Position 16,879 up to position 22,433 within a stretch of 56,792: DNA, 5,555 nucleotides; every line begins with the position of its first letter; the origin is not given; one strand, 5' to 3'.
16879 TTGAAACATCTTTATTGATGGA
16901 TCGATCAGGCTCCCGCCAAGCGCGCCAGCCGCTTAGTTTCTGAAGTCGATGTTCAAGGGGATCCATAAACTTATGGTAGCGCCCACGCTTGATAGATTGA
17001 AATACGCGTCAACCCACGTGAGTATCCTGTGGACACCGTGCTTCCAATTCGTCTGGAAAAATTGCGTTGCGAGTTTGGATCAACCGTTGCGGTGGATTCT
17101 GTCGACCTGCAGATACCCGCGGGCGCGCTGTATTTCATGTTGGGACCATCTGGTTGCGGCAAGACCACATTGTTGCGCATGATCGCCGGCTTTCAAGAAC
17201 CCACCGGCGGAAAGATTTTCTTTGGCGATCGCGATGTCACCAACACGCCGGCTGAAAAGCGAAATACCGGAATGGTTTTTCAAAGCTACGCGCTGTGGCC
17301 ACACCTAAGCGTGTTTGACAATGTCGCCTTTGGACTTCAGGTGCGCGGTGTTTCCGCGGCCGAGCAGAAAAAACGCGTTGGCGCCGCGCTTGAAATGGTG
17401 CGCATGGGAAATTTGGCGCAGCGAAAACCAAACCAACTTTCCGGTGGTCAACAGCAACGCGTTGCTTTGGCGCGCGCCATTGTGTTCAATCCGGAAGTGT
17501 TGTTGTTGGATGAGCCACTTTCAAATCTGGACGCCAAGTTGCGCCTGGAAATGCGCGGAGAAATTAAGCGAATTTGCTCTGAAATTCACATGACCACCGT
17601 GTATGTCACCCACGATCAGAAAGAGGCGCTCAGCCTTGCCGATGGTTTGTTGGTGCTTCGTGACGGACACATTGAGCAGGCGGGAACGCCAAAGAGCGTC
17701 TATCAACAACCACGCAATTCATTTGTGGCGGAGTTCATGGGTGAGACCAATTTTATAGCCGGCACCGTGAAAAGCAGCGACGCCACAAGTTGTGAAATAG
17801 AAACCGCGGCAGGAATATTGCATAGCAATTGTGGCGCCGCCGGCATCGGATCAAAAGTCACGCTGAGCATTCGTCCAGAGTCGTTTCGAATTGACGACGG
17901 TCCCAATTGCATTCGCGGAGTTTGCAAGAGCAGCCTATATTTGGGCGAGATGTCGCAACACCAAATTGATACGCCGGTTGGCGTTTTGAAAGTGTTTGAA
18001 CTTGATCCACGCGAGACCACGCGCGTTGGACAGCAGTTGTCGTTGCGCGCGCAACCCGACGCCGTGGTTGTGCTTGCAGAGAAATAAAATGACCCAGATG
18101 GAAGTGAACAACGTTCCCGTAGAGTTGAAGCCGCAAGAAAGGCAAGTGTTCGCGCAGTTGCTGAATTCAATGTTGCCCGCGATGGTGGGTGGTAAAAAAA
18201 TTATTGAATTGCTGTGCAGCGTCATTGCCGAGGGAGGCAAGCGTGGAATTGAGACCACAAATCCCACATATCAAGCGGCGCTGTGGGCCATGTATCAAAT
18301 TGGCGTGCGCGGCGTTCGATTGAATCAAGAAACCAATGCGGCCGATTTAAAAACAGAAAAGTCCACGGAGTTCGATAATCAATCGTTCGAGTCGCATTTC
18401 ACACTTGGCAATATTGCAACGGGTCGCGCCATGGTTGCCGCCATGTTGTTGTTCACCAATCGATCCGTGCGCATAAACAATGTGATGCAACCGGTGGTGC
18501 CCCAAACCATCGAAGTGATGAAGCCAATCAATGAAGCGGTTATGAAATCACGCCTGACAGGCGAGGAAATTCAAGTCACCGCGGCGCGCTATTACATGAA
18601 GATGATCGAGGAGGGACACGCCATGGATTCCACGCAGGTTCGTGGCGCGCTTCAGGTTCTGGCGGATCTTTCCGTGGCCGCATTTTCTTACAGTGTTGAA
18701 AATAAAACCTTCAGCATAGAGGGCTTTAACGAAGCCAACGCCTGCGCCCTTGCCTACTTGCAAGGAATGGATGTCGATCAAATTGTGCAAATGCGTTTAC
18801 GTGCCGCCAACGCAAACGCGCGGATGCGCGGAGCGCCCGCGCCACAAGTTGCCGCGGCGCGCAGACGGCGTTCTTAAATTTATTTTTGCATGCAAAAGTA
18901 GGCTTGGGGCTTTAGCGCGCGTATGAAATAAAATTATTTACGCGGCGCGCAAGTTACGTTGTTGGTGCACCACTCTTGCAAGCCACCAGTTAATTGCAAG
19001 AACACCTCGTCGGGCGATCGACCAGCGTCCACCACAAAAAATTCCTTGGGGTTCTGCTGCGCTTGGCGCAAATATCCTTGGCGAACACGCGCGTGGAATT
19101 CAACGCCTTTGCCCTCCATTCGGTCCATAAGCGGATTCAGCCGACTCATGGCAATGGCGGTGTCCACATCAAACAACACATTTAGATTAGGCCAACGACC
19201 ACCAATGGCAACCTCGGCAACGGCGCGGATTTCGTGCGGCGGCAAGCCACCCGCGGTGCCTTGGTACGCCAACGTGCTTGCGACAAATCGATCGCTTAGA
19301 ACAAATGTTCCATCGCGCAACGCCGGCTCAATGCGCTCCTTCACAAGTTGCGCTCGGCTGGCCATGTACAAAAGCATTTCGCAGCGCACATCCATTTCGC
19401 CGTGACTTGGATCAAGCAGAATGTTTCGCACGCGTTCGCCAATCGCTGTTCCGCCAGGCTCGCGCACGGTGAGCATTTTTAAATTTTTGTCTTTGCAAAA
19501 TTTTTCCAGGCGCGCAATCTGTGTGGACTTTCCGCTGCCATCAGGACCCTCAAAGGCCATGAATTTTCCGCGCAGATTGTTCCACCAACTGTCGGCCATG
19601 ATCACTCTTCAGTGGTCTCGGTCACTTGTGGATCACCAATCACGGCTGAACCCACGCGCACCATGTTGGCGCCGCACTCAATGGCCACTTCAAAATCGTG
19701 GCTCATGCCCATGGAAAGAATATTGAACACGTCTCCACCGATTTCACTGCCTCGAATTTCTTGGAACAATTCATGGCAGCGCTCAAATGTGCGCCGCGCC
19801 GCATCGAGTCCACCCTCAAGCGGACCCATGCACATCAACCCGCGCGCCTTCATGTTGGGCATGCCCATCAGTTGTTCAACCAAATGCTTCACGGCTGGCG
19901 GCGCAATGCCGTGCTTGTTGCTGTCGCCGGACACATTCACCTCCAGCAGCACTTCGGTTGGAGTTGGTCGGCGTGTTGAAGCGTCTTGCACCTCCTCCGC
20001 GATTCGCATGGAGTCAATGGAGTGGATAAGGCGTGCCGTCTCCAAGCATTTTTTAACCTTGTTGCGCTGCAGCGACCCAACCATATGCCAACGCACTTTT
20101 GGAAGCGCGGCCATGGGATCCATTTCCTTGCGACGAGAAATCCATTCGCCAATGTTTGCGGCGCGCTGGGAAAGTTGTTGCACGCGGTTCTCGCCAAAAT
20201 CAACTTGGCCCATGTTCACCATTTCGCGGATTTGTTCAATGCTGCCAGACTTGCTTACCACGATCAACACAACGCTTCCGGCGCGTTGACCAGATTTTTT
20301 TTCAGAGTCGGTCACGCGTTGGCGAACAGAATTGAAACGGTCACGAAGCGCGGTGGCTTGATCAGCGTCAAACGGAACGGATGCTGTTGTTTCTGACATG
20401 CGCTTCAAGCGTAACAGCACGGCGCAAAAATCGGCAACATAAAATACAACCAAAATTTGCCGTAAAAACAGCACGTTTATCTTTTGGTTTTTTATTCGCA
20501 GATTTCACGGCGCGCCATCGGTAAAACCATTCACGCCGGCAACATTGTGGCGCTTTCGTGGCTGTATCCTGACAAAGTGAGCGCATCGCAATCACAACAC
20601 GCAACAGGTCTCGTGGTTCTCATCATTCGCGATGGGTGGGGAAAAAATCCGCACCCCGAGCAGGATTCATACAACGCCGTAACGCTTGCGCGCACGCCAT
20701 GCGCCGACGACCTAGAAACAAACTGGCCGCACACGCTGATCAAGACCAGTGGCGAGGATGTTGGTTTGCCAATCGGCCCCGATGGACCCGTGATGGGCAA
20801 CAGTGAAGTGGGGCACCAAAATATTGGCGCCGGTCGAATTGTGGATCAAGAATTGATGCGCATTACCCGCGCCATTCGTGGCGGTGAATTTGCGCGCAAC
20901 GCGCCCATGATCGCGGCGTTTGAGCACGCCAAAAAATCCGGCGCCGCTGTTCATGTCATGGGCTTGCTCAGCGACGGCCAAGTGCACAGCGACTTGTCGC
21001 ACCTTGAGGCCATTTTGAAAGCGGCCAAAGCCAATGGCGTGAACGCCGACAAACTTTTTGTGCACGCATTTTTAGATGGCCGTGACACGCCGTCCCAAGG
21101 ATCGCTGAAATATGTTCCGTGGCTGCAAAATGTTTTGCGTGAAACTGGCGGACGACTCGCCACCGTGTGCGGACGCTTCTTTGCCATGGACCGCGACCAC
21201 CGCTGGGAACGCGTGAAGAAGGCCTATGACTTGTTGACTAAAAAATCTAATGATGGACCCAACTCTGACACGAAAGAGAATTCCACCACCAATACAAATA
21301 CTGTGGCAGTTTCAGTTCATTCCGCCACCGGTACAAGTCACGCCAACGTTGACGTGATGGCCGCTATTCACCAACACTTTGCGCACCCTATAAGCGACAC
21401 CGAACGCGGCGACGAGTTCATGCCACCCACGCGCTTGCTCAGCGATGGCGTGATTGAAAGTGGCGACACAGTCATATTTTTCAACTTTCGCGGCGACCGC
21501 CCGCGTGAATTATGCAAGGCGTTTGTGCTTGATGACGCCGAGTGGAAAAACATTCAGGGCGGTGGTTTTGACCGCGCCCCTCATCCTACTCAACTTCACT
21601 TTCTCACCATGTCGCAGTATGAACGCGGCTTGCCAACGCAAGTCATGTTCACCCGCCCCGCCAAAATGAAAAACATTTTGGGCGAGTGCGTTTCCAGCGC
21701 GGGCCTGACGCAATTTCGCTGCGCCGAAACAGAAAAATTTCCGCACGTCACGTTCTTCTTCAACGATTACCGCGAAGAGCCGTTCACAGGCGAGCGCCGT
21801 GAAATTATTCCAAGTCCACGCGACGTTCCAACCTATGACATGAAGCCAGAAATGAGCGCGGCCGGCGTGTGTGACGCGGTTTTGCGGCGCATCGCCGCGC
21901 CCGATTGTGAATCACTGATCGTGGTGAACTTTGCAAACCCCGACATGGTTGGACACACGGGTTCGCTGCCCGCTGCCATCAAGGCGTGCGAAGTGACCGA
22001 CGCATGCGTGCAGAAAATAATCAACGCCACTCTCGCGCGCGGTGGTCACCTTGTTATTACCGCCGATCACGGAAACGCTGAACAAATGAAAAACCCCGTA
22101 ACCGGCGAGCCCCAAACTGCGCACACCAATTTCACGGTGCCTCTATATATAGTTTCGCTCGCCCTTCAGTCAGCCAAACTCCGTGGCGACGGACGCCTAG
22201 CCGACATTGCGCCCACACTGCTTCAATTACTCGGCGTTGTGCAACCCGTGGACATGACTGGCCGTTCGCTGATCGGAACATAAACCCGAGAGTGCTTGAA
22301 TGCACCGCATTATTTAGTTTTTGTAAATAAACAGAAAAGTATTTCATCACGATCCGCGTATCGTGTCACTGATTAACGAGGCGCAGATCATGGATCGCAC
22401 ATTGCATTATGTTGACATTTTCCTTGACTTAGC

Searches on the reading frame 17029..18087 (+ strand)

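Call 44: search_protein_families(library=pfam, proteins=[window:17029-18087:+], max_evalue=0.0001)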
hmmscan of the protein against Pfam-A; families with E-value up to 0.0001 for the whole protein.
window:17029-18087:+ (352 aa): 3 families
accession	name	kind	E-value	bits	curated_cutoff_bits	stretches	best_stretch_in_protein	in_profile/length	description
PF00005.33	ABC_tran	-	3.3e-37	128.6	25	1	23-164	2-136/137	ABC transporter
PF08402.16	TOBE_2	-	9.9e-09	35.6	21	1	279-349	1-76/76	TOBE domain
PF13304.12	AAA_21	-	9.7e-05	23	27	0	35-67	2-26/304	AAA domain, putative AbiEii toxin, Type IV TA system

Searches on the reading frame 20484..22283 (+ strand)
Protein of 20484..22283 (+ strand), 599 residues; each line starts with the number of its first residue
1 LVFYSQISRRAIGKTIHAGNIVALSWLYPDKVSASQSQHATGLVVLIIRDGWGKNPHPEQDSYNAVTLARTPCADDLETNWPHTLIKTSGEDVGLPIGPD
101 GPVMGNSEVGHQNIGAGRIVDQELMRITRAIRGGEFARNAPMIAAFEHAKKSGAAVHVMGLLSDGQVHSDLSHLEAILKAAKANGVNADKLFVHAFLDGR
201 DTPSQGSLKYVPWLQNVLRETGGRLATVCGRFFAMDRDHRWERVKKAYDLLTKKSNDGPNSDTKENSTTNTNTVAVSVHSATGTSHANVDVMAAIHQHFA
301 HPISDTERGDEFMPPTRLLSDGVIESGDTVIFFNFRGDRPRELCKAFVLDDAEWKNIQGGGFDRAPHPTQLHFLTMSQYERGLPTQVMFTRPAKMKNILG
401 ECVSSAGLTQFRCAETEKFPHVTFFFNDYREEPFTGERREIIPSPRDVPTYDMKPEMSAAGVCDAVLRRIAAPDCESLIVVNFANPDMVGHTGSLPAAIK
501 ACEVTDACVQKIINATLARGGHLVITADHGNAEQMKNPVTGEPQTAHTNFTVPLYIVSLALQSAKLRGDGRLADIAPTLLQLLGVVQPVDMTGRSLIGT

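Call 44: search_protein_families(library=pfam, proteins=[window:20484-22283:+], max_evalue=0.0001)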
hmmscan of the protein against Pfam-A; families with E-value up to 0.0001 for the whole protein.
window:20484-22283:+ (599 aa): 2 families
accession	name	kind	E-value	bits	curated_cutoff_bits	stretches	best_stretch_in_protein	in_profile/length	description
PF01676.23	Metalloenzyme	-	1.8e-65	221.4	24.3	1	44-585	3-250/252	Metalloenzyme superfamily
PF06415.18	iPGM_N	-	3.1e-61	207.1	27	1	127-380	1-216/217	BPG-independent PGAM N-terminus (iPGM_N)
